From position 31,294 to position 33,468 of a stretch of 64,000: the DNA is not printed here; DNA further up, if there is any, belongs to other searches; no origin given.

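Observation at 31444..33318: Cytoplasmic [FeFe]-hydrogenase-like domain fused to an MCP signalling domain (putative H2/redox chemoreceptor)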

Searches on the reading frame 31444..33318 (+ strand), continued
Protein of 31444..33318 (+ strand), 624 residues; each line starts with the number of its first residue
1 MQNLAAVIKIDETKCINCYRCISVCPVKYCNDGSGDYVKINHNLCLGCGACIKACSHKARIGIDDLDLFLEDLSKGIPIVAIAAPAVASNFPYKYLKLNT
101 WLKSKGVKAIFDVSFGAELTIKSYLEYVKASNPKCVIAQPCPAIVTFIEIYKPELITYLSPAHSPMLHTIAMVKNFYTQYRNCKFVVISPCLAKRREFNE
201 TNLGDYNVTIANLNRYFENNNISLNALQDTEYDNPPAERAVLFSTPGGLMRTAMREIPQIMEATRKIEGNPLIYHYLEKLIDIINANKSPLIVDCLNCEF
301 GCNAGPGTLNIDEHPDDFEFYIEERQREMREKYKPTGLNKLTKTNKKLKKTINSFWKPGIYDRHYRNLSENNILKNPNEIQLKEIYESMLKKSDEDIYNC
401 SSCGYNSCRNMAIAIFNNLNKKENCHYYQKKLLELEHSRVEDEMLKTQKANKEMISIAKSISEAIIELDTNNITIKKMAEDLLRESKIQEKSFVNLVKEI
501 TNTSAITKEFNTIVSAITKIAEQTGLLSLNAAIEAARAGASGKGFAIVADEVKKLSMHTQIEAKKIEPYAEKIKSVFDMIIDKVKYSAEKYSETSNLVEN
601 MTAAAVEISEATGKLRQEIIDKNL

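Call 7: find_encoding_contigs(protein=window:31444-33318:+, flank=10000, max_places=4)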
Protein window:31444-33318:+ (624 aa): 1 contig read that carries it; 1 place shown.
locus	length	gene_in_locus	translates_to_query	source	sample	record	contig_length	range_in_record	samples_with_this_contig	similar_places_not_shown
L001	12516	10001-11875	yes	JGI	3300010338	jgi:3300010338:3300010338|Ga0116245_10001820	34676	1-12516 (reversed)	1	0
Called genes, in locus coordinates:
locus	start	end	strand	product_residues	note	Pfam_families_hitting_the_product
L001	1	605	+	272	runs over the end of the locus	PF01073:3Beta_HSD (faint), PF01370:Epimerase, PF02719:Polysacc_synt_2 (weak), PF04321:RmlD_sub_bind, PF16363:GDP_Man_Dehyd (weak), PF07993:NAD_binding_4 (faint)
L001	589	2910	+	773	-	PF09586:YfhO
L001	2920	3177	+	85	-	-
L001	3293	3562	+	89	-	PF05899:Cupin_3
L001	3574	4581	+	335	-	PF02470:MlaD, PF28544:Helical_needle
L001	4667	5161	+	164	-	PF08239:SH3_3 (weak)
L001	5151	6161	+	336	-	PF01435:Peptidase_M48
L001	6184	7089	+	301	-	PF02265:S1-P1_nuclease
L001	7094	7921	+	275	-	PF13292:DXP_synthase_N, PF00456:Transketolase_N, PF00676:E1_dh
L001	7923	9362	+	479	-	PF00158:Sigma54_activat, PF00493:MCM (weak), PF14532:Sigma54_activ_2, PF07728:AAA_5, PF25601:AAA_lid_14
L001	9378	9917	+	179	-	PF01613:Flavin_Reduct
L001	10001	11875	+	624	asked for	PF00037:Fer4 (weak), PF12797:Fer4_2 (faint), PF12837:Fer4_6 (faint), PF12838:Fer4_7 (faint), PF13187:Fer4_9 (weak), PF13237:Fer4_10 (weak), PF02906:Fe_hyd_lg_C, PF00015:MCPsignal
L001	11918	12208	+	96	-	-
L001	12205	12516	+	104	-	?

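Call 16: search_solved_structures(query=A1, max_evalue=0.001, show_alignments=5)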
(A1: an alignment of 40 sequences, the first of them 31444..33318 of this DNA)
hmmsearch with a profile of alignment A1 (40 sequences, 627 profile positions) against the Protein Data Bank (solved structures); distinct sequences matched with E-value up to 0.001: 116 (the best 60 are shown).
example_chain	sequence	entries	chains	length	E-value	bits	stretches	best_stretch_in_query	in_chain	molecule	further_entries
9rkm_A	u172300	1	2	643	3.6e-30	108.1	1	13-259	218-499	[FeFe]-hydrogenase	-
30jk_A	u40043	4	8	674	4e-30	107.9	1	13-259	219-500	[FeFe]-hydrogenase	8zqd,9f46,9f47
7qv7_D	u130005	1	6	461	5.9e-30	107.4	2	100-262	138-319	Hydrogen dependent carbon dioxide reductase subunit HydA2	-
7q4v_A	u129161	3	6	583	2e-29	105.6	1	5-265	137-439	Iron hydrogenase HydA1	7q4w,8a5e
31cj_A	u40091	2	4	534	6.5e-27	97.3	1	421-618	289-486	Aerotaxis receptor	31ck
6gm4_A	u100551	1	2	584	7.6e-27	97.1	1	7-264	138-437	Iron hydrogenase 1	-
6gly_A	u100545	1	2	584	1.1e-26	96.5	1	7-264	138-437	Iron hydrogenase 1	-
6glz_A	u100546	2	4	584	1.3e-26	96.3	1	7-264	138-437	Iron hydrogenase 1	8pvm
6gm1_A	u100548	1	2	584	1.9e-26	95.8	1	7-264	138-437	Iron hydrogenase 1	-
7qhf_A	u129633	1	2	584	2e-26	95.7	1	7-264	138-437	Iron hydrogenase 1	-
9rj9_A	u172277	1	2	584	2.1e-26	95.6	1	7-264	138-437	Iron hydrogenase 1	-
2ch7_B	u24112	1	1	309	2.2e-26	95.6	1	470-624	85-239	METHYL-ACCEPTING CHEMOTAXIS PROTEIN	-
6gm0_A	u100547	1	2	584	2.2e-26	95.6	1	7-264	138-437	Iron hydrogenase 1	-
6gm8_A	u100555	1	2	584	2.3e-26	95.5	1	7-264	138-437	Iron hydrogenase 1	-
4xdd_A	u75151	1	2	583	2.4e-26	95.4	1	7-264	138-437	Iron hydrogenase 1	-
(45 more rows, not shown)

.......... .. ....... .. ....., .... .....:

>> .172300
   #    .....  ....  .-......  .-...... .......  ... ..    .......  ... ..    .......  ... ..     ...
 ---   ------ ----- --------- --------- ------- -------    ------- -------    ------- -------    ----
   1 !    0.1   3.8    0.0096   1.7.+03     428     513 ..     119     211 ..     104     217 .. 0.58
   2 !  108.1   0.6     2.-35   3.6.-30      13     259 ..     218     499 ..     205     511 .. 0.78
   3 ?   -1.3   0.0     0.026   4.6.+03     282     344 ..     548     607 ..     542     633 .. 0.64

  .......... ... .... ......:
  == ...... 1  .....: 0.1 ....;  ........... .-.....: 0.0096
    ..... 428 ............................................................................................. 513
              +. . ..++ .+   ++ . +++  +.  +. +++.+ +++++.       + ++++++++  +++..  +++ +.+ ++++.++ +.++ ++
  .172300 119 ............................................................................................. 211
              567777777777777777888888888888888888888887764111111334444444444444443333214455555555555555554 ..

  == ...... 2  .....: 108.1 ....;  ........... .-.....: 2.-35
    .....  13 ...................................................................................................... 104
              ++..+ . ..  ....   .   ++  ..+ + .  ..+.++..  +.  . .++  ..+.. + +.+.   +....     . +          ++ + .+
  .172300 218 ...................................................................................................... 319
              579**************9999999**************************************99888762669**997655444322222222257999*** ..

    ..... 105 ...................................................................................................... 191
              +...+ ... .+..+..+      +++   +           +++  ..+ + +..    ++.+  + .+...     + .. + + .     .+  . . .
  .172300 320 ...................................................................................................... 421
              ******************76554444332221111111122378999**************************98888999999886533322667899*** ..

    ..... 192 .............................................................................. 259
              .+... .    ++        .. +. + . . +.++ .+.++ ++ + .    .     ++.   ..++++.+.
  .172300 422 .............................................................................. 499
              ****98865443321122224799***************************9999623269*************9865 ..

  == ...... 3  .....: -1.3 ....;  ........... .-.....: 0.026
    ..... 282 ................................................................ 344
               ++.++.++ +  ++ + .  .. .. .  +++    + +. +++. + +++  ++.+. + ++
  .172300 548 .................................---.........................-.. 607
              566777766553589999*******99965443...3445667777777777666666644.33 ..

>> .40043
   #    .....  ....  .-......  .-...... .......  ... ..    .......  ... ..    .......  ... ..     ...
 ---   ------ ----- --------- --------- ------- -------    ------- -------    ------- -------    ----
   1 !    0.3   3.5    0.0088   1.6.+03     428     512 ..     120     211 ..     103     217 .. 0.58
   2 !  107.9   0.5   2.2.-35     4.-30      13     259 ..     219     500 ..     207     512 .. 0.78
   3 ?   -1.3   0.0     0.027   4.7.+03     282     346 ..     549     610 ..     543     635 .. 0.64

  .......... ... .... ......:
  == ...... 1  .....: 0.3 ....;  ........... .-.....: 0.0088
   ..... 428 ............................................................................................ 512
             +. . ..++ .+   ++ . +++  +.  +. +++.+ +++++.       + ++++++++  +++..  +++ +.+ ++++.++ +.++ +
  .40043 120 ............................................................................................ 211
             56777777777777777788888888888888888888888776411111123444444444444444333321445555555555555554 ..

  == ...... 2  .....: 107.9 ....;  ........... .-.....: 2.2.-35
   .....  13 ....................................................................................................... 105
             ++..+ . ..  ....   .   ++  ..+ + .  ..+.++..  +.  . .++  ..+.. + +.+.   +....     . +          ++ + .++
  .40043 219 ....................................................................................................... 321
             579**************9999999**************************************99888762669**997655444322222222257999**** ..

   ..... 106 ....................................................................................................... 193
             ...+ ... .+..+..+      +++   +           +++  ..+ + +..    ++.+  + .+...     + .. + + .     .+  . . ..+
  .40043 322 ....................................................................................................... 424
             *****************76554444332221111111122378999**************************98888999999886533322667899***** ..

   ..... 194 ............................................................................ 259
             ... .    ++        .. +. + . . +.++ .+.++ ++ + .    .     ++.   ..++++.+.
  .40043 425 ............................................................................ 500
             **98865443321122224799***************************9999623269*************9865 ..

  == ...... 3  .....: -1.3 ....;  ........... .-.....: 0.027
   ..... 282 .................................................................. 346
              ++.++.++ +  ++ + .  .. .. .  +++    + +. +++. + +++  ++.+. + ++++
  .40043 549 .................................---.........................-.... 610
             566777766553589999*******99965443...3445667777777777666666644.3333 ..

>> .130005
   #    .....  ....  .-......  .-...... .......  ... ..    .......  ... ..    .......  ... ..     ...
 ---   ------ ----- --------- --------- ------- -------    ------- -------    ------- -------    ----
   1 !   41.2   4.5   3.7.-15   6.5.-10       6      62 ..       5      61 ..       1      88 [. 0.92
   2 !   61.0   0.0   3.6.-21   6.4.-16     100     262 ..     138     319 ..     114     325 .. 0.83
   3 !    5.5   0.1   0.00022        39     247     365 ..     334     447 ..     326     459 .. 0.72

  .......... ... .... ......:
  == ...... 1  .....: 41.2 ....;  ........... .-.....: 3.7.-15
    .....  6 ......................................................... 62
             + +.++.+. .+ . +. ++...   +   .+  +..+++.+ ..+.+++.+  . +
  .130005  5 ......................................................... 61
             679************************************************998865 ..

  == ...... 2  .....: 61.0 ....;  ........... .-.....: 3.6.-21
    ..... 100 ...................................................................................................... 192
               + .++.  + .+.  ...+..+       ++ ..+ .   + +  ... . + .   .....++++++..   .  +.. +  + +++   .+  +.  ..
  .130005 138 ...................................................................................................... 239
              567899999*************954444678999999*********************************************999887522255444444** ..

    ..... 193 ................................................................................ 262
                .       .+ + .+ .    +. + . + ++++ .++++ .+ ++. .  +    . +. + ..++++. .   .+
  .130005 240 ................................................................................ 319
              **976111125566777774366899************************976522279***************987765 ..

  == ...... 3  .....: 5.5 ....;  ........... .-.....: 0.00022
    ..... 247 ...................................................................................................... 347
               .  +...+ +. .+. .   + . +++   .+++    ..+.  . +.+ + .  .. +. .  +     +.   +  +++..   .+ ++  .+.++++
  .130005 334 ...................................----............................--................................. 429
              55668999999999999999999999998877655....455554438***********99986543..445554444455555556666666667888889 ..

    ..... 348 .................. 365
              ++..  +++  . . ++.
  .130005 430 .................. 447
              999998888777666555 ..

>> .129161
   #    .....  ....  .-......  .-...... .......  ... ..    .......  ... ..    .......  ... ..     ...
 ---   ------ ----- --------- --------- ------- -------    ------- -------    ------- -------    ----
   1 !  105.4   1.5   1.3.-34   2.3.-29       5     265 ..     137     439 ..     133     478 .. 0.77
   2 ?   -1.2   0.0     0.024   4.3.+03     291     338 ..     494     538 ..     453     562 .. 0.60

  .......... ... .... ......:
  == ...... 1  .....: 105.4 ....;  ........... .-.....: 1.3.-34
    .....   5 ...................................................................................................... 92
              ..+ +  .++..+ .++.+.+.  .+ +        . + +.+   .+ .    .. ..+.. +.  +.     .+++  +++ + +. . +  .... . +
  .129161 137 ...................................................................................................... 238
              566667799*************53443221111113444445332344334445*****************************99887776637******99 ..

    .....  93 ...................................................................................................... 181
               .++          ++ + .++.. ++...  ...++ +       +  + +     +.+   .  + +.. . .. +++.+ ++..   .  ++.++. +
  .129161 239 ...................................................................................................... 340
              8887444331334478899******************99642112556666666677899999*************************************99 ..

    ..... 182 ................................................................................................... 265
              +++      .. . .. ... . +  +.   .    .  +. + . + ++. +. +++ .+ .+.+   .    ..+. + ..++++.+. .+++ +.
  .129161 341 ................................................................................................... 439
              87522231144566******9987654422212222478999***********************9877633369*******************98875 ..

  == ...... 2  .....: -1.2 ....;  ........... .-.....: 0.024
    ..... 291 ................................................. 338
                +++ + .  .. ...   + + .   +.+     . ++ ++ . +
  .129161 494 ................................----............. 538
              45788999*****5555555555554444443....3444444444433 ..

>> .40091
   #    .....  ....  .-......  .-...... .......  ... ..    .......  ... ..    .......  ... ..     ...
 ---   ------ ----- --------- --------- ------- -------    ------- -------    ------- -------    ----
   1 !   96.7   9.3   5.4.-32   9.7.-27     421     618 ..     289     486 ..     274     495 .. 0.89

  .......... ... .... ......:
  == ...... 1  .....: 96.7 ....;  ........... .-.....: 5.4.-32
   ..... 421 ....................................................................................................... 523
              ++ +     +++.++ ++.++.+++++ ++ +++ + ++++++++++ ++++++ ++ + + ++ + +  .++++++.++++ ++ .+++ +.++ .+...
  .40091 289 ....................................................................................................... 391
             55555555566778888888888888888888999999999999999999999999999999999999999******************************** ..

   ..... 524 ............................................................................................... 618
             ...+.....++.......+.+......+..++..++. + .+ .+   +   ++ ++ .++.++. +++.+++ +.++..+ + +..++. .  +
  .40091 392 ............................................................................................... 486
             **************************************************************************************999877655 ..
